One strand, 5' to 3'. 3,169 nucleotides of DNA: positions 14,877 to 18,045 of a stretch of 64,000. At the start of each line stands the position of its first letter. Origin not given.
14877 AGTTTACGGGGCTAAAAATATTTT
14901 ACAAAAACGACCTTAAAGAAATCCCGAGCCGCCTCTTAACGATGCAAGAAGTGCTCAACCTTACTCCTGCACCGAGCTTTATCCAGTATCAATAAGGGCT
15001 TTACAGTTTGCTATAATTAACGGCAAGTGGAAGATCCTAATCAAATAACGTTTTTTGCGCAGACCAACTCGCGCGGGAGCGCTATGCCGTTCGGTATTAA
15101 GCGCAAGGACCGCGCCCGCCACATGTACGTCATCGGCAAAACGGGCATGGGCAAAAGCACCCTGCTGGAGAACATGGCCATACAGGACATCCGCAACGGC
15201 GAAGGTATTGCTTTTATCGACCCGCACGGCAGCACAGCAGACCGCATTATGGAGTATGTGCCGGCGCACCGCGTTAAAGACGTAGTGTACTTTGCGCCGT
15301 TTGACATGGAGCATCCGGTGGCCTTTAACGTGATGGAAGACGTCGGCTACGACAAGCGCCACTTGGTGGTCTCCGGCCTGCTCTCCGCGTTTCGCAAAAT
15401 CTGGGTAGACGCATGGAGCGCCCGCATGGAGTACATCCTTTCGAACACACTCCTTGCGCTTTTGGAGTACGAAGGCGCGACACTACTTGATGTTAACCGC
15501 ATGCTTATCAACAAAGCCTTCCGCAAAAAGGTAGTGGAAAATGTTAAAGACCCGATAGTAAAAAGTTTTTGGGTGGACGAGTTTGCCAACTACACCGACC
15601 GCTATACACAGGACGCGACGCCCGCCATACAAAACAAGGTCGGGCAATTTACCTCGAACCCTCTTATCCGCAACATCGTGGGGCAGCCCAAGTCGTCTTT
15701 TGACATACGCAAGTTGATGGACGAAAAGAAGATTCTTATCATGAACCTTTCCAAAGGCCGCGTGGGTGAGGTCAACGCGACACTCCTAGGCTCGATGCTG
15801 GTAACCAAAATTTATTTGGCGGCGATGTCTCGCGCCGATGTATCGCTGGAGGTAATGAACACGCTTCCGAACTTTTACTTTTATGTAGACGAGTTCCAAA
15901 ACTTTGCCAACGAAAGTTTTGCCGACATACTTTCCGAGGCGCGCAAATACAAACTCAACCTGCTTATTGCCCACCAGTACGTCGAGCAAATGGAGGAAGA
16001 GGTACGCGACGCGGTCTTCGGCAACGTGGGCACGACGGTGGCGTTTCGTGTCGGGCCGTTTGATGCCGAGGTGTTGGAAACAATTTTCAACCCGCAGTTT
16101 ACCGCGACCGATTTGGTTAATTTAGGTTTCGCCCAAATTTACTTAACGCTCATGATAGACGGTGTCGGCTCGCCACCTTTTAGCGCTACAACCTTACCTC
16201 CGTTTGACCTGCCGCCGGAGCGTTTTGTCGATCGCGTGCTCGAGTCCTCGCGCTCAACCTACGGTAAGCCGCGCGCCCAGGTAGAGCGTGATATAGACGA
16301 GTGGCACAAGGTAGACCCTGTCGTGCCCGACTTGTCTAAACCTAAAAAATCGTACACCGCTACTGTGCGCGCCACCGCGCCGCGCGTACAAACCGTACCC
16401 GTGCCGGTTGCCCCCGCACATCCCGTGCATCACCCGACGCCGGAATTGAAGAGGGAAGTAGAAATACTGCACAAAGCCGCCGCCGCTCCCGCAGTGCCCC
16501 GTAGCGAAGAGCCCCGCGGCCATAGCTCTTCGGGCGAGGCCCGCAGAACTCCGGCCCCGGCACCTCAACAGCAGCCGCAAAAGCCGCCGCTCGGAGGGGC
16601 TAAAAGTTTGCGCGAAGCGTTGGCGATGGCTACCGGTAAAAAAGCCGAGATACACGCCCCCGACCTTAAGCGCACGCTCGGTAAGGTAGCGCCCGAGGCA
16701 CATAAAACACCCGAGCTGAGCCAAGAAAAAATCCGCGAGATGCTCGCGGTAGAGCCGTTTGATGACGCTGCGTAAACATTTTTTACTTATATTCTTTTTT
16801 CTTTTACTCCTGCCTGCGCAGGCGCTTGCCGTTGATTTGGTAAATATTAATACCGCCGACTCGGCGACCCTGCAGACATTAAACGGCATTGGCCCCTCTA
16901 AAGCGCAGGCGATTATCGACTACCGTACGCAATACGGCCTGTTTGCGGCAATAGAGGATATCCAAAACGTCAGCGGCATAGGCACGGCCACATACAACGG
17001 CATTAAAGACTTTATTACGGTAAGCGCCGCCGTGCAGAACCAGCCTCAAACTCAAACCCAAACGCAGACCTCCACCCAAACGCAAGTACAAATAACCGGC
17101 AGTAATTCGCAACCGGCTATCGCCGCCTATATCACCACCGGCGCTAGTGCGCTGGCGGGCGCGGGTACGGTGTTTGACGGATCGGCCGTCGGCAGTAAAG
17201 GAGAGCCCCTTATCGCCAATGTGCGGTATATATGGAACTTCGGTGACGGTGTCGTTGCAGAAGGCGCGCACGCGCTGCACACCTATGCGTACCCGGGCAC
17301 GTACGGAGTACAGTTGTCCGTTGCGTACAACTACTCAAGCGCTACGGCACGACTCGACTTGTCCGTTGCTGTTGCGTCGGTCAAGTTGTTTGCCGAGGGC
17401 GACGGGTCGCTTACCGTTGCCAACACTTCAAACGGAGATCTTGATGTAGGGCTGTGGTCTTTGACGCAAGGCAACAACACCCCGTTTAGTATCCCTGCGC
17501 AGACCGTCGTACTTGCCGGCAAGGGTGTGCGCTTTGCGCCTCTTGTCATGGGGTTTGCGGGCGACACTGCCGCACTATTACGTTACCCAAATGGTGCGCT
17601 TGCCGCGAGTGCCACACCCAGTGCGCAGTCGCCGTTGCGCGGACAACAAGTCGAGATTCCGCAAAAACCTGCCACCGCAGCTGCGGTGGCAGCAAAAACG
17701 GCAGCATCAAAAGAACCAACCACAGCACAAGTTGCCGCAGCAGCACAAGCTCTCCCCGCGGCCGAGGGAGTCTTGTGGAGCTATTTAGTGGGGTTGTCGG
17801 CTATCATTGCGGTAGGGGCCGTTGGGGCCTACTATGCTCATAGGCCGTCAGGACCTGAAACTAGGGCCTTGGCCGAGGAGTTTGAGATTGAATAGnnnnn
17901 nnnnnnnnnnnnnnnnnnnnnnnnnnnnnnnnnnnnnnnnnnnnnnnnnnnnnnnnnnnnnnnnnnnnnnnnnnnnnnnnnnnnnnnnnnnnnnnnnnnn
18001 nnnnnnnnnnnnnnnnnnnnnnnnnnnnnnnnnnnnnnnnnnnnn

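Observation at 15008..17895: Soluble TraD/VirD4-like coupling-protein ATPase paired with a ComEA(HhH)-PKD membrane protein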

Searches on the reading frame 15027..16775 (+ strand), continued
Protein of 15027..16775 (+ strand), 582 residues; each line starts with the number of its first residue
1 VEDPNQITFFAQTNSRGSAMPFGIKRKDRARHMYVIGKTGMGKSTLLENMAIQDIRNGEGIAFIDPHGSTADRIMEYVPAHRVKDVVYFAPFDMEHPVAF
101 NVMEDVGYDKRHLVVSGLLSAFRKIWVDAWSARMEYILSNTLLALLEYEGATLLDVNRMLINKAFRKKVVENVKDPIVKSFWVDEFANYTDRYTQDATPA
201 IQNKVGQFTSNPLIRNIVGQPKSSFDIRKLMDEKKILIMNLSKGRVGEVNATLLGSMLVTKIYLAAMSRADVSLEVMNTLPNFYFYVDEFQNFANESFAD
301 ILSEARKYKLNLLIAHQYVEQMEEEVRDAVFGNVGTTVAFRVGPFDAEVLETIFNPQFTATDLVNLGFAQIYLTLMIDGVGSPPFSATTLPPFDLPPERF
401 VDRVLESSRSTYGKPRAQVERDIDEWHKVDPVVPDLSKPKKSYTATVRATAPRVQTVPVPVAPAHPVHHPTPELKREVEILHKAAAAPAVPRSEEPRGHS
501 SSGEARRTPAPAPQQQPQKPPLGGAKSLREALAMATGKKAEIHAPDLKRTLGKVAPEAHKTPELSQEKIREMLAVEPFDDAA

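Call 77: find_encoding_contigs(protein=P0421, flank=5000, max_places=1)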
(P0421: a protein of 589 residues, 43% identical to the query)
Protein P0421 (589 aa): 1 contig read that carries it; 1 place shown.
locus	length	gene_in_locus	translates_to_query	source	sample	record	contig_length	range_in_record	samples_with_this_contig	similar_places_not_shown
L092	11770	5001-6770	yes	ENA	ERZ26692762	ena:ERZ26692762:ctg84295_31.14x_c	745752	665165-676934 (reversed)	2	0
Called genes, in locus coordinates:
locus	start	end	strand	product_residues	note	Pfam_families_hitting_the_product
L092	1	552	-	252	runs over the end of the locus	PF13480:Acetyltransf_6, PF04377:ATE_C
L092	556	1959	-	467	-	PF01225:Mur_ligase, PF08245:Mur_ligase_M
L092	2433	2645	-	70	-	-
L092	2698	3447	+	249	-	PF00590:TP_methylase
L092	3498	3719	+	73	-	-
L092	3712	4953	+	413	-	PF13200:DUF4015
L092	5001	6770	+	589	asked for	PF01935:DUF87 (weak), PF10412:TrwB_AAD_bind, PF12696:TraG-D_C (weak)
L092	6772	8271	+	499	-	PF00932:LTD, PF18911:PKD_4 (weak)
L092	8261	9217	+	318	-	PF01073:3Beta_HSD, PF01370:Epimerase, PF02719:Polysacc_synt_2, PF04321:RmlD_sub_bind, PF05368:NmrA (faint), PF16363:GDP_Man_Dehyd, PF13460:NAD_binding_10, PF07993:NAD_binding_4 (weak)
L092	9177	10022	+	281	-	PF13506:Glyco_transf_21 (faint), PF00535:Glycos_transf_2, PF10111:Glyco_tranf_2_2, PF13641:Glyco_tranf_2_3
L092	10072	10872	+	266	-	-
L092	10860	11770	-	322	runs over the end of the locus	PF05575:V_cholerae_RfbT (weak), PF05050:Methyltransf_21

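Call 85: search_protein_families(library=ncbifam, proteins=[L092:6772-8271:+, L019:11805-13400:+, L010:11625-12479:+], max_evalue=0.01)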
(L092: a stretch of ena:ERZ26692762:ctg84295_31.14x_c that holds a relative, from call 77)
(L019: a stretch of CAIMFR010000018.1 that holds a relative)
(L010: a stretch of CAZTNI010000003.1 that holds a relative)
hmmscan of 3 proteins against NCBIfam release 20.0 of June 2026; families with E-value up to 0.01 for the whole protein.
L092:6772-8271:+ (499 aa): 0 families

L019:11805-13400:+ (531 aa): 2 families
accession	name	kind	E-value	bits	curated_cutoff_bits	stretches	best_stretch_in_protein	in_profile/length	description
TIGR00864.1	PCC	subfamily_domain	2.4e-09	34.2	1861.4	1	235-344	1372-1486/2700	polycystin cation channel protein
NF033680.1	exonuc_ExeM-GG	exception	6.2e-07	27.8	1300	1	54-168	13-128/884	extracellular exonuclease ExeM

L010:11625-12479:+ (284 aa): 0 families

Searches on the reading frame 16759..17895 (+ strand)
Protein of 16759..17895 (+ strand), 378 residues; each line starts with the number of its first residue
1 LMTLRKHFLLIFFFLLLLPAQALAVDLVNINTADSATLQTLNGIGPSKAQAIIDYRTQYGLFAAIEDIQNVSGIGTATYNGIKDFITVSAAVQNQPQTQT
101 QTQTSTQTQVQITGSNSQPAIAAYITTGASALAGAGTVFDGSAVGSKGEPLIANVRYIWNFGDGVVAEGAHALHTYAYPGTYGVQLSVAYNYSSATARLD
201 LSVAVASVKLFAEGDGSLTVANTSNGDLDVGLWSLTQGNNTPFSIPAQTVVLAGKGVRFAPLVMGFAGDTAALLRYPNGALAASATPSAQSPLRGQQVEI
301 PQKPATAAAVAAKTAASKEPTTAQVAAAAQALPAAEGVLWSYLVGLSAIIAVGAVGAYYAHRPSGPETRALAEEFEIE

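Call 3: search_protein_families(library=pfam, proteins=[window:16759-17895:+], max_evalue=0.1)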
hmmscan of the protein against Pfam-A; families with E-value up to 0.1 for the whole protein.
window:16759-17895:+ (378 aa): 8 families
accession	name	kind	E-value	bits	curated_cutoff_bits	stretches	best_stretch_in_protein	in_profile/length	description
PF12836.13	HHH_3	-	5.2e-19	68.5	27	1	27-87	5-65/65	Helix-hairpin-helix motif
PF00801.26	PKD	-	4.7e-11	43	23.5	1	154-203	29-80/80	PKD domain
PF18911.6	PKD_4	-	1.2e-10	41.7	27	1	122-198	7-78/85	PKD domain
PF00633.29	HHH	-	5.6e-08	32.7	24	1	27-55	2-30/30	Helix-hairpin-helix motif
PF03934.19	T2SSK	-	1.3e-05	25.9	24.2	1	28-87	1-61/63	Type II secretion system (T2SS), protein K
PF14520.12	HHH_5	-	3.7e-05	24.6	27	2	37-78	3-47/57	Helix-hairpin-helix domain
PF12826.13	HHH_2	-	0.0011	19.6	27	0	27-55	26-54/64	Helix-hairpin-helix motif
PF00932.25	LTD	-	0.037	14.8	34.3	1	218-284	25-104/109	Lamin Tail Domain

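Call 4: search_protein_families(library=ncbifam, proteins=[window:16759-17895:+], max_evalue=0.1)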
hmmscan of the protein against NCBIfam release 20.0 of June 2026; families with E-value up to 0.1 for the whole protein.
window:16759-17895:+ (378 aa): 8 families
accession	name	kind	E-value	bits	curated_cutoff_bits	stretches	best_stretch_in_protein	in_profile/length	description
TIGR01259.1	comE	subfamily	1.3e-21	76.8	152.35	1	25-88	57-120/120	comEA protein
TIGR00426.1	TIGR00426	subfamily_domain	2.5e-20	72.3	53.1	1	27-88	7-69/69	competence protein ComEA helix-hairpin-helix repeat region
TIGR00864.1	PCC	subfamily_domain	1.7e-06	24.7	1861.4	1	153-204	1085-1137/2700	polycystin cation channel protein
NF037980.1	T2SS_GspK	equivalog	0.0028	17.3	130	1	17-78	206-263/307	type II secretion system minor pseudopilin GspK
NF045978.1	ComEA_MAG0490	equivalog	0.027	14.2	98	0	43-86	118-160/162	MAG0490 family ComEA-like DNA-binding protein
TIGR03916.1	rSAM_link_UDG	hypoth_equivalog_domain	0.027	13.6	343.5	1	28-103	322-390/415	putative DNA modification/repair radical SAM protein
NF000642.1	PRK00024.1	equivalog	0.044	13.4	180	0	63-108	51-96/212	RadC family protein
TIGR00084.2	ruvA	equivalog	0.099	12.2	85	0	37-80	76-124/202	Holliday junction branch migration protein RuvA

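Call 33: search_protein_families(library=padloc, proteins=[window:16762-17895:+], max_evalue=0.01)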
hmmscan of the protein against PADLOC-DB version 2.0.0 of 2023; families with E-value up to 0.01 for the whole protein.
window:16762-17895:+ (377 aa): 0 families

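Call 34: find_homologous_proteins(query=window:16762-17895:+, max_evalue=0.001)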
Query window:16762-17895:+ (377 aa): 151 proteins with E <= 0.001 among 8000 candidates; the best 120 are listed.
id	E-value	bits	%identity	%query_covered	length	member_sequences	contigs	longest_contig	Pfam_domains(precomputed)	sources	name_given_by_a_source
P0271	1.9e-234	795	100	100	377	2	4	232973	PF00801.27,PF12836.14,PF03934.20,PF00633.30,PF18911.7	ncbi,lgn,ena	-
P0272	7.4e-119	415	60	95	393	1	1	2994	PF00801.27,PF12836.14,PF03934.20,PF00633.30,PF18911.7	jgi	jgi:competence protein ComEA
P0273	8.8e-111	389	55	96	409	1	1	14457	PF00801.27,PF12836.14,PF00633.30,PF18911.7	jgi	jgi:competence ComEA-like helix-hairpin-helix protein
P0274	2.5e-108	381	55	98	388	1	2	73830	PF00801.27,PF00932.26,PF12836.14,PF03934.20,PF00633.30,PF18911.7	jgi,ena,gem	jgi:competence protein ComEA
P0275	5.0e-107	376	56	93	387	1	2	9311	PF00801.27,PF14520.13,PF12836.14,PF03934.20,PF00633.30,PF18911.7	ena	-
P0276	1.5e-106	375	54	93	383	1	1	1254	PF00801.27,PF12836.14,PF03934.20,PF00633.30,PF18911.7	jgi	-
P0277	2.4e-106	374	53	99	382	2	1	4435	PF00801.27,PF12836.14,PF18911.7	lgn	-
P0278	5.7e-105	370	52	98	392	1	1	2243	PF00801.27,PF12836.14,PF03934.20,PF00633.30,PF18911.7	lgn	-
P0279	2.1e-104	368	54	100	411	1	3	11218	PF00801.27,PF12836.14,PF18911.7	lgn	-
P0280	6.6e-104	366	51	97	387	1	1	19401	PF00801.27,PF12836.14,PF03934.20,PF00633.30,PF18911.7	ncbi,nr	ncbi:PKD domain-containing protein [Candidatus Kaiserbacteria bacterium]|nr:PKD domain-containing pr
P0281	7.3e-103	363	58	79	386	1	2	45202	PF00801.27,PF12836.14,PF03934.20,PF00633.30,PF18911.7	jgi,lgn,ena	-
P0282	3.1e-102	361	54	97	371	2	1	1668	PF00801.27,PF12836.14,PF03934.20,PF00633.30,PF18911.7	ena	-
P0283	6.6e-101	356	52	94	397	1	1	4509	PF00801.27,PF12836.14,PF00633.30,PF18911.7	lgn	-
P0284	2.1e-99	351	50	100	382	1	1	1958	PF00801.27,PF12836.14,PF00633.30,PF18911.7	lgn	-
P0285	7.5e-99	349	52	94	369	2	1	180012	PF00801.27,PF12836.14,PF00633.30,PF18911.7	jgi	-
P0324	6.5e-77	277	54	75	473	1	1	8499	PF00801.27,PF00932.26,PF18911.7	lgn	-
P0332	1.8e-72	263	52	72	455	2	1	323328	PF00801.27,PF00932.26,PF18911.7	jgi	jgi:hypothetical protein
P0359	3.3e-45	173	35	95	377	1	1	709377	PF00932.26,PF12836.14,PF00633.30,PF18911.7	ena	-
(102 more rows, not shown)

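Call 48: predict_structure(alignment_id=A2)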
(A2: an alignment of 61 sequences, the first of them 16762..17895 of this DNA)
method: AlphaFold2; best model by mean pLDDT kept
length: 377 residues; sequences in the alignment: 61
mean_pLDDT: 81.1   pTM: 0.53
mean pLDDT of the five models: 81.1, 81.0, 81.0, 80.6, 80.0
residues with pLDDT >= 90: 237; 70-90: 23; 50-70: 55; < 50: 62
segments of 3 or more residues with pLDDT < 50: 91-106, 295-300, 303-318, 320-336
pLDDT, mean of each block of 10 residues (from residue 1): 56 58 77 95 97 96 97 96 88 37 47 60 94 95 95 97 98 96 97 95 95 95 94 96 96 96 97 96 90 53 48 44 43 57 90 89 65 61
secondary structure, 60 per line:
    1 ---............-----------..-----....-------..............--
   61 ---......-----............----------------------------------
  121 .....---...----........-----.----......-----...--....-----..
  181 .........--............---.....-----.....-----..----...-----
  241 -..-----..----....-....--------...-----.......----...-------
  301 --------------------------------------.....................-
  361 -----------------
elements in order: H4-15 H34-37 H45-58 H64-69 H75-84 E121-125 E129-131 E136-143 E154-159 E165-167 E170-173 E179-189 E192-203 E207-211 E217-221 E233-235 E255-258 H260-263 E272-274 E280-286 H339-359

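Call 61: search_protein_families(library=pfam, proteins=[P0332, P0324, P0274, P0359], max_evalue=0.1)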
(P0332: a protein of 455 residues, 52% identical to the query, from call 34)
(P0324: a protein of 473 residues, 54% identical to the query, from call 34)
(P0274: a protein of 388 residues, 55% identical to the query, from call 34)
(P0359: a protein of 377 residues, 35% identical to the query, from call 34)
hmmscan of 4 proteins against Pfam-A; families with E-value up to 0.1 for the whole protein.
P0332 (455 aa): 3 families
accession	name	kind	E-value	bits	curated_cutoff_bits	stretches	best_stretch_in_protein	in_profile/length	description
PF00932.25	LTD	-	3.6e-15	56.7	34.3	1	14-121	10-107/109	Lamin Tail Domain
PF18911.6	PKD_4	-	2.6e-10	40.7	27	1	197-264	8-75/85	PKD domain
PF00801.26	PKD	-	2.7e-07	30.9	23.5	1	222-270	28-78/80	PKD domain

P0324 (473 aa): 3 families
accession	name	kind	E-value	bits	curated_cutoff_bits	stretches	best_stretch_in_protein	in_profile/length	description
PF00932.25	LTD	-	2.9e-13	50.6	34.3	2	18-138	2-107/109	Lamin Tail Domain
PF18911.6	PKD_4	-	8.6e-12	45.4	27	1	216-290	7-81/85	PKD domain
PF00801.26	PKD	-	5.6e-09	36.3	23.5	1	243-290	29-78/80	PKD domain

P0274 (388 aa): 11 families
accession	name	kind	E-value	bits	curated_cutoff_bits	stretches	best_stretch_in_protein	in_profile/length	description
PF12836.13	HHH_3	-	3.6e-22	78.7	27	1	30-91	4-65/65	Helix-hairpin-helix motif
PF18911.6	PKD_4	-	3.5e-12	46.7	27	1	130-201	6-74/85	PKD domain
PF00801.26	PKD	-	2.4e-11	43.9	23.5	1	160-210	28-80/80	PKD domain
PF00633.29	HHH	-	1.8e-10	40.5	24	2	31-59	2-30/30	Helix-hairpin-helix motif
PF03934.19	T2SSK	-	4.2e-07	30.7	24.2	1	32-92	1-62/63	Type II secretion system (T2SS), protein K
PF00932.25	LTD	-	2.7e-05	25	34.3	1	223-290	23-103/109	Lamin Tail Domain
PF12826.13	HHH_2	-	7.7e-05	23.2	27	0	30-61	25-56/64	Helix-hairpin-helix motif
PF14520.12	HHH_5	-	0.00011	23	27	1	34-58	29-53/57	Helix-hairpin-helix domain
PF14579.12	HHH_6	-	0.0073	16.9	25.6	1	42-73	27-58/90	Helix-hairpin-helix motif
PF21687.3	T2SSK_1st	-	0.009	17.2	26.2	1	55-92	67-104/107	Type II secretion system (T2SS), protein K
PF06514.17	PsbU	-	0.011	16.1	24.5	1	29-87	12-66/93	Photosystem II 12 kDa extrinsic protein (PsbU)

P0359 (377 aa): 10 families
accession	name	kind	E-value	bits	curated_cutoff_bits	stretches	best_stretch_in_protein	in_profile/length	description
PF12836.13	HHH_3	-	9.8e-20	70.9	27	1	24-86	3-65/65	Helix-hairpin-helix motif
PF00633.29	HHH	-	7.1e-09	35.5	24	1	26-54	2-30/30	Helix-hairpin-helix motif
PF00932.25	LTD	-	1e-07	32.7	34.3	1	213-291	10-107/109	Lamin Tail Domain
PF18911.6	PKD_4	-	2.1e-06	28.1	27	1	154-187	31-64/85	PKD domain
PF00801.26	PKD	-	3.3e-05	24.2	23.5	1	156-205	28-79/80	PKD domain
PF03934.19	T2SSK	-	0.00011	23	24.2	1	27-87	1-62/63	Type II secretion system (T2SS), protein K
PF12826.13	HHH_2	-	0.002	18.7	27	1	23-56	23-56/64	Helix-hairpin-helix motif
PF14520.12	HHH_5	-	0.005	17.7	27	0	31-53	31-53/57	Helix-hairpin-helix domain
PF14579.12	HHH_6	-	0.028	15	25.6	1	39-79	29-72/90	Helix-hairpin-helix motif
PF01235.23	Na_Ala_symp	-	0.064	13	24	0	336-358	39-62/392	Sodium:alanine symporter family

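Call 78: fold_search(model_id=the predicted structure, library=pdb)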
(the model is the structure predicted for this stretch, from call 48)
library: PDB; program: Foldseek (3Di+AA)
matches with E <= 10: 1194; with E <= 0.001: 30
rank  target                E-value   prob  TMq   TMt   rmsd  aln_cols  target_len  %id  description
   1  4jrw_A                2.5e-05  1.00  0.19  0.79   3.6        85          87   26  Crystal structure of Clostridium histolyticum colg collagenase PKD domain 2 at 1.6 Angstrom resolution (released 2014-05-21)
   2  9flw_A                2.6e-05  1.00  0.19  0.15   9.6       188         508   12  CryoEM structure of the fragment-6 (3571-4078) in the grappling hook protein A (GhpA) in the bacterium Aureispira sp.  (released 2024-10-16)
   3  2y72_A                4.1e-05  1.00  0.19  0.78   3.7        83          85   26  Crystal structure of the PKD Domain of Collagenase G from Clostridium Histolyticum at 1.18 Angstrom Resolution. (released 2011-09-28)
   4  4tn9_A                6.1e-05  1.00  0.19  0.80   3.7        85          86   26  Crystal structure of Clostridium histolyticum ColG collagenase polycystic kidney disease-like domain at 1.4 Angstrom r (released 2015-03-11)
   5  4aqo                  6.8e-05  1.00  0.19  0.79   3.7        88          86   25  CRYSTAL STRUCTURE OF THE CALCIUM BOUND PKD-like DOMAIN OF COLLAGENASE G FROM CLOSTRIDIUM HISTOLYTICUM AT 0.99 ANGSTROM R (released 2013-06-05)
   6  3shs                  1.3e-04  1.00  0.20  0.24  10.5       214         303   13  Three N-terminal domains of the bacteriophage RB49 Highly Immunogenic Outer Capsid protein (Hoc) (released 2011-06-29)
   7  7y9a_A                1.3e-04  1.00  0.16  0.30  13.0       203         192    8  Crystal structure of sDscam Ig1-2 domains, isoform beta2v6 (released 2023-05-24)
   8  6fg9_A                1.7e-04  1.00  0.20  0.09  19.9       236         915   13  Mouse SORCS2 ectodomain (sortilin related VPS10 domain containing receptor 2) (released 2018-08-01)
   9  1rpq_D                1.9e-04  0.98  0.15  0.30  14.8       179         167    9  High Affinity IgE Receptor (alpha chain) Complexed with Tight-Binding E131 'zeta' Peptide from Phage Display (released 2004-07-20)
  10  1rpq_C                2.9e-04  0.98  0.15  0.30  14.5       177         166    9  High Affinity IgE Receptor (alpha chain) Complexed with Tight-Binding E131 'zeta' Peptide from Phage Display (released 2004-07-20)
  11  7som_D                2.9e-04  0.98  0.15  0.05  15.2       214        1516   11  Ciliary C2 central pair apparatus isolated from Chlamydomonas reinhardtii (released 2022-04-13)
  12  8dss_B                3.3e-04  1.00  0.16  0.48   0.6        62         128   48  X-ray crystal structure of Geobacillus stearothermophilus ComEA (released 2022-12-28)
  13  1rpq_A                3.8e-04  0.97  0.15  0.29  15.0       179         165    9  High Affinity IgE Receptor (alpha chain) Complexed with Tight-Binding E131 'zeta' Peptide from Phage Display (released 2004-07-20)
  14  4jgu_A                4.8e-04  1.00  0.19  0.71   3.8        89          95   21  Crystal structure of Clostridium histolyticum ColH collagenase polycystic kidney-disease-like domain 2b at 1.4 Angstro (released 2014-03-05)
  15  7kv7_BBB              4.8e-04  1.00  0.16  0.23  15.8       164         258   15  Surface glycan-binding protein B from Bacteroides fluxus in complex with laminaritriose (released 2021-02-17)
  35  3jt0_A                1.4e-03  1.00  0.17  0.52   4.8       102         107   17  Crystal Structure of the C-terminal fragment (426-558) Lamin-B1 from Homo sapiens, Northeast Structural Genomics Conso (released 2009-09-22)
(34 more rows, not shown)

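Call 85: search_protein_families(library=ncbifam, proteins=[P0332], max_evalue=0.01)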
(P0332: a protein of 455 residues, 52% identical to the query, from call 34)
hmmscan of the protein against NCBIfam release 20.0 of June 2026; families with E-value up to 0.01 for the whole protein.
P0332 (455 aa): 1 family
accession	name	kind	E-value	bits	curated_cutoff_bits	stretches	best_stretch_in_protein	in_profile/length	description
TIGR00864.1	PCC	subfamily_domain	1.9e-05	21.2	1861.4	1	221-278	1423-1479/2700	polycystin cation channel protein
